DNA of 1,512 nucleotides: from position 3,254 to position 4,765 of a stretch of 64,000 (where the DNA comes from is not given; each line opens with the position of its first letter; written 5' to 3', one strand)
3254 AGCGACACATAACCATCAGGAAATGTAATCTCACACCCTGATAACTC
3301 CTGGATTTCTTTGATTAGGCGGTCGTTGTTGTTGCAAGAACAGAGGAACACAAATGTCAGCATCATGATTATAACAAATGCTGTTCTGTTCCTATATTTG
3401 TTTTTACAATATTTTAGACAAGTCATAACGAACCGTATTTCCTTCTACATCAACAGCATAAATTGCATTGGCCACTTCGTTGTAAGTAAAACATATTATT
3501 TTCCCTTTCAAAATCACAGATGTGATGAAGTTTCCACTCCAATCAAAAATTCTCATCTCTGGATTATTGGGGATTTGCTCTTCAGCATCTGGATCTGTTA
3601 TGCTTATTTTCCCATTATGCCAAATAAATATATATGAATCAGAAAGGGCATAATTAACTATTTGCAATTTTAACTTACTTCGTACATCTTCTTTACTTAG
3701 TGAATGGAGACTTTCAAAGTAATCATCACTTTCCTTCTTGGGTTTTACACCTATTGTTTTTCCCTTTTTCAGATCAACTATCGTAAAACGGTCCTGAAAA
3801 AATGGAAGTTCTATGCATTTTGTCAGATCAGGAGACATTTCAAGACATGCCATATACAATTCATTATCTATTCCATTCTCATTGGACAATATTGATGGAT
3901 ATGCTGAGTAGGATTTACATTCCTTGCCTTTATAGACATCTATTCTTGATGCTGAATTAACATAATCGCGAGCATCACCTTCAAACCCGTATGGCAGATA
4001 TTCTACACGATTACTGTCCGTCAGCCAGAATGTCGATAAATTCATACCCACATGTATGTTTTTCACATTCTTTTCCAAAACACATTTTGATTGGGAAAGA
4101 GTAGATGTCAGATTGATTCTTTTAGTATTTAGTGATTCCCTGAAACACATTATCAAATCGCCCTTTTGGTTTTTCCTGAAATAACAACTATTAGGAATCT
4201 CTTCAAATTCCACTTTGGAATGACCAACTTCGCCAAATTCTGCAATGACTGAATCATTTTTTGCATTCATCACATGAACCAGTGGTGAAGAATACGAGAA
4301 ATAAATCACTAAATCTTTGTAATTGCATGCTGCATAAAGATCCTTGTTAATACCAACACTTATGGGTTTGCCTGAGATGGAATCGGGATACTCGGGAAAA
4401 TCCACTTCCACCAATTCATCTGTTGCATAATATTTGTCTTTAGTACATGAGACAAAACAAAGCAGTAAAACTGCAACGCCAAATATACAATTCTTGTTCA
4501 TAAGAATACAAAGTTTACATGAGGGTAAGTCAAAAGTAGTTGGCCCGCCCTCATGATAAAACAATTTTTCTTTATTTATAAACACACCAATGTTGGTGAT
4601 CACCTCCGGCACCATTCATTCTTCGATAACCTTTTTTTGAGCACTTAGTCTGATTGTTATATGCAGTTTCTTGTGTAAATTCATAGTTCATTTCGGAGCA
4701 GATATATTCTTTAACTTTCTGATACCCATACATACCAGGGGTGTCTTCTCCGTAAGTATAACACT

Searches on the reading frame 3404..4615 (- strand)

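Call 28: search_protein_families(library=pfam, proteins=[window:3404-4615:-], max_evalue=0.01)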
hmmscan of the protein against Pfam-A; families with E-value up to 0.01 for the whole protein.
window:3404-4615:- (403 aa): 1 family
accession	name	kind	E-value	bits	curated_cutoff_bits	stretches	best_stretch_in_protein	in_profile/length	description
PF15869.11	TolB_like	-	0.0043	16.9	29.2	1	317-380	234-295/296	TolB-like 6-blade propeller-like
